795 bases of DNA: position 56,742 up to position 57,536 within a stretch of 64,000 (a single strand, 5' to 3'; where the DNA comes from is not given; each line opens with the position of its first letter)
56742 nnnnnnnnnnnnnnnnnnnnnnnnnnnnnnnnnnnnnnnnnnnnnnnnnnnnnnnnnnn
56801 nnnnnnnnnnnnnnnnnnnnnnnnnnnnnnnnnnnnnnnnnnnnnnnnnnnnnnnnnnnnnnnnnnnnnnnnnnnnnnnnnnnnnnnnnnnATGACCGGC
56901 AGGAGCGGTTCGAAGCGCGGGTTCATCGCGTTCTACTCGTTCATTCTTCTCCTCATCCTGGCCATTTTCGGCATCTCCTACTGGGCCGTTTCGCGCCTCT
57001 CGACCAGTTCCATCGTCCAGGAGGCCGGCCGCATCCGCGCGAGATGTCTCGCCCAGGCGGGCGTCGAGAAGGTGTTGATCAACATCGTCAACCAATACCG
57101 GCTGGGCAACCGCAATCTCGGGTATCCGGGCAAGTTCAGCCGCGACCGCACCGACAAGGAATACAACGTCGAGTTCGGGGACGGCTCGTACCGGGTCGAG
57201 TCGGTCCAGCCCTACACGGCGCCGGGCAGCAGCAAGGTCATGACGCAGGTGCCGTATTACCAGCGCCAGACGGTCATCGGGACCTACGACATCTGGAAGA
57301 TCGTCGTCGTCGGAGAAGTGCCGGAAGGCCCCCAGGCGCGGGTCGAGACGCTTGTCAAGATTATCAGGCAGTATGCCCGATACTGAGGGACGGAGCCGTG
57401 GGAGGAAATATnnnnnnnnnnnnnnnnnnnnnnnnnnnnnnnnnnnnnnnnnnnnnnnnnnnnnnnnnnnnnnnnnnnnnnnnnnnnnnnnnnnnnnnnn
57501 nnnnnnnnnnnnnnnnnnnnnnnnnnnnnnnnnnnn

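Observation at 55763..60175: Second pseudopilin module ending in a secreted calcium-loop beta-propeller and a TPR protein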

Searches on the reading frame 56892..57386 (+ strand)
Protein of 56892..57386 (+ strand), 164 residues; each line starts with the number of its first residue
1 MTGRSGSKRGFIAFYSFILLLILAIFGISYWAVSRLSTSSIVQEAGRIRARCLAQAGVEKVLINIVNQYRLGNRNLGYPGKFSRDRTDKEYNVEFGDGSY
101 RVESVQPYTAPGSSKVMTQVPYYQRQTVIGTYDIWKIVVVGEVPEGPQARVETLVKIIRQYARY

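Call 5: search_protein_families(library=pfam, proteins=[window:56892-57386:+], max_evalue=0.1)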
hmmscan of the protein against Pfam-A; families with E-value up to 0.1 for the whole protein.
window:56892-57386:+ (164 aa): 1 family
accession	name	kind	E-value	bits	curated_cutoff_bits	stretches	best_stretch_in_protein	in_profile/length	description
PF23906.1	DUF7248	-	0.061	13.8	27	1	11-36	13-38/58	Family of unknown function (DUF7248)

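Call 6: search_protein_families(library=ncbifam, proteins=[window:56892-57386:+], max_evalue=0.1)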
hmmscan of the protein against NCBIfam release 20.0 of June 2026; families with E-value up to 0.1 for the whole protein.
window:56892-57386:+ (164 aa): 0 families

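Call 25: search_solved_structures(query=A3, max_evalue=10)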
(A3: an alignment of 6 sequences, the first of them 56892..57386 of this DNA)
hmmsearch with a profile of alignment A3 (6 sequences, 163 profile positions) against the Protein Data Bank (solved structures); distinct sequences matched with E-value up to 10: 6.
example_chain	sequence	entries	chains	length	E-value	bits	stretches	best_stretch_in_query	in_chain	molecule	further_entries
9hmf_O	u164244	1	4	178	0.0039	20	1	3-49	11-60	Flagellar protein FliL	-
3vmq_A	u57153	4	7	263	0.042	16.6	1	3-39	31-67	Monofunctional glycosyltransferase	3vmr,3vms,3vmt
5zzk_A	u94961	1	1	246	0.069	15.9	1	3-39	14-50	Monofunctional glycosyltransferase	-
3j2y_B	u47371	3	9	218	1.3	11.8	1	84-148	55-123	9.8B heavy chain | m10 heavy chain | Chikungunya virus neutralizing antibody 9.8B Fab fragment heavy chain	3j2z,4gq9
7vzg_F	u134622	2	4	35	3.3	10.5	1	9-29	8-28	PscF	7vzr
9ayg_A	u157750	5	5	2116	4.5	10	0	8-30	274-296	Voltage-dependent T-type calcium channel subunit alpha-1H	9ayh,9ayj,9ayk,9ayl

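Call 26: find_homologous_proteins(query=window:56892-57386:+, max_evalue=0.001)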
Query window:56892-57386:+ (164 aa): 19 proteins with E <= 0.001 among 45 candidates.
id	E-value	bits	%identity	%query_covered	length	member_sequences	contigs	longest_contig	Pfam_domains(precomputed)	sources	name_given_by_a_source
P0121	5.1e-94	330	91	100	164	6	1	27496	-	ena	-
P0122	3.7e-91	321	94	96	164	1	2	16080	-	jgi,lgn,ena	-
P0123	5.5e-85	301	84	100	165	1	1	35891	-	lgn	-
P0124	2.8e-83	295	83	100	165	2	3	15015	-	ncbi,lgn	ncbi:MAG TPA: hypothetical protein VIV61_06355 [Candidatus Ozemobacteraceae bacterium]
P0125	4.6e-83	295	82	96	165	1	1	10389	-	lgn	-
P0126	1.5e-81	290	82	96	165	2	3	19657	-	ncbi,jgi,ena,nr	ncbi:MAG TPA: hypothetical protein PKM25_02065 [Candidatus Ozemobacteraceae bacterium]|nr:hypothetic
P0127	6.8e-64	232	67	98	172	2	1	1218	-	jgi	-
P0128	2.1e-63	231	66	96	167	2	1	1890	-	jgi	jgi:hypothetical protein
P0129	3.4e-63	230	67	96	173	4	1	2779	-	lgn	-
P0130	6.7e-63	229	66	99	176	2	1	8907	-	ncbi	-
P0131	5.0e-62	226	66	96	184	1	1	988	-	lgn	-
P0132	3.4e-58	214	62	99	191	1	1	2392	-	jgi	jgi:hypothetical protein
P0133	7.3e-57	210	60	98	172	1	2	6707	-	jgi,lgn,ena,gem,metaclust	metaclust:\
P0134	5.5e-55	204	61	96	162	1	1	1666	-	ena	-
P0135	1.1e-51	193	59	98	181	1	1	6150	-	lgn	-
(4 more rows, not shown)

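Call 45: predict_structure(alignment_id=A5)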
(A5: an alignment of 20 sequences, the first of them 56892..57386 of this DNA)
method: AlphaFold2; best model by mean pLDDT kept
length: 164 residues; sequences in the alignment: 20
mean_pLDDT: 84.1   pTM: 0.64
mean pLDDT of the five models: 84.1, 82.6, 82.1, 81.8, 81.7
residues with pLDDT >= 90: 68; 70-90: 74; 50-70: 17; < 50: 5
segments of 3 or more residues with pLDDT < 50: 1-3
pLDDT, mean of each block of 10 residues (from residue 1): 54 90 95 92 90 92 89 76 61 84 89 86 87 92 88 90 63
secondary structure, 60 per line:
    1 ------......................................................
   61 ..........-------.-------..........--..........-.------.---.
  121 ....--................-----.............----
elements in order: H7-70 H86-91 E92-95 E98-107 E120-124 E127-142 E148-160

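Call 48: fold_search(model_id=the predicted structure, library=pdb)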
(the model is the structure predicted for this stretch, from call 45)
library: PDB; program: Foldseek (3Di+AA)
matches with E <= 10: 607; with E <= 0.001: 0
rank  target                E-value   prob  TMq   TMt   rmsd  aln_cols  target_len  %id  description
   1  9q8z_A                5.3e-02  0.82  0.22  0.08   6.4        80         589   12  Human chondroitin sulfate polymerase complex CHSY3-CHPF (released 2025-12-03)
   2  9o4g_B                8.9e-02  0.57  0.20  0.06   7.4        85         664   10  Cryo-EM structure of the CHSY3-CHPF1 chondroitin synthase heterodimer (released 2026-03-04)
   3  9rpt_B                1.2e-01  0.51  0.23  0.25  10.9       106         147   12  Cryo-EM structure of the open state of Shigella flexneri LptDE bound by the RBP of Oekolampad phage (released 2025-12-10)
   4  4q35_B                1.2e-01  0.51  0.23  0.25  10.5       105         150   13  Structure of a membrane protein (released 2014-06-25)
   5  7rxu                  1.7e-01  0.60  0.26  0.30   9.8       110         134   11  Crystal structure of Cj1090c (released 2022-08-31)
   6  9q8n_B                1.8e-01  0.44  0.23  0.24  10.6       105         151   13  Cryo-EM structure of Shigella flexneri LptDE bound by a Bicyclic peptide molecule (Compound 16) (released 2025-10-15)
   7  5ixm_B                1.9e-01  0.14  0.17  0.19  11.0       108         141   10  The LPS Transporter LptDE from Yersinia pestis, core complex (released 2016-05-18)
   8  9ia2_B                2.1e-01  0.63  0.26  0.27  10.1       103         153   14  LpDEM from Escherichia coli (released 2025-12-10)
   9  5ixm_H                2.2e-01  0.44  0.24  0.26  10.0       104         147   10  The LPS Transporter LptDE from Yersinia pestis, core complex (released 2016-05-18)
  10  9i97_B                2.3e-01  0.60  0.26  0.28  10.1       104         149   14  Cryo-EM structure of Shigella flexneri LptDE in complex with a Bicyclic Peptide binder (Compound 12) (released 2025-10-15)
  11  5mr2_C                2.3e-01  0.16  0.15  0.22  13.3       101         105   10  Crystal structure of red abalone VERL repeat 2 with linker at 2.5 A resolution (released 2017-06-14)
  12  9i9z_B                2.6e-01  0.82  0.23  0.25   6.0        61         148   10  LpDE from Escherichia coli (released 2025-12-10)
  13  5mr3_B                2.9e-01  0.21  0.16  0.21  10.5       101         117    7  Crystal structure of red abalone egg VERL repeat 2 with linker in complex with sperm lysin at 1.8 A resolution (released 2017-06-14)
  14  9rpw_B                2.9e-01  0.21  0.21  0.23  11.3       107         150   11  Cryo-EM structure of Shigella flexneri LptDE dimer: closed-state unbound and open-state bound by Oekolampad phage RBP (released 2025-12-10)
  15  5ixm_F                2.9e-01  0.12  0.17  0.18  11.4       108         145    9  The LPS Transporter LptDE from Yersinia pestis, core complex (released 2016-05-18)
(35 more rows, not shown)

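Call 81: search_protein_representatives(alignment_id=A5)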
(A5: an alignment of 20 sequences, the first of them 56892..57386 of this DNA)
Query: 20 sequences, 167 profile positions. Proteins with E-value up to 0.001 (for the whole library): 28; up to 1e-10: 20; up to 1e-30: 6. The best 28 are listed.
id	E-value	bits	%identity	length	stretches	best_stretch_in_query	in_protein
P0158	3.3e-67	241.7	-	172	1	6-167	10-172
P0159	9.8e-43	162.1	-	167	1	5-167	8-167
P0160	4.1e-40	153.5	-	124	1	42-167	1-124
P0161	2.1e-34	135.0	-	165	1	7-165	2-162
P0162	1.1e-31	126.1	-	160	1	4-167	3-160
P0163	6.3e-31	123.7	-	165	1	9-167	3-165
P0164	3.6e-23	98.4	-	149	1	20-164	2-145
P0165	1.2e-20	90.2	-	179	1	6-167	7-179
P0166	2.0e-20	89.5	-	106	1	6-111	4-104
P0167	4.5e-20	88.3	-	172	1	6-167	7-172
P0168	2.1e-18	82.9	-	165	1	9-167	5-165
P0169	6.9e-18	81.2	-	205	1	6-165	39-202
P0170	1.6e-17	80.1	-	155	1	21-165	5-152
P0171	3.4e-17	79.0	-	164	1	19-163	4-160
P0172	2.7e-16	76.0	-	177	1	8-167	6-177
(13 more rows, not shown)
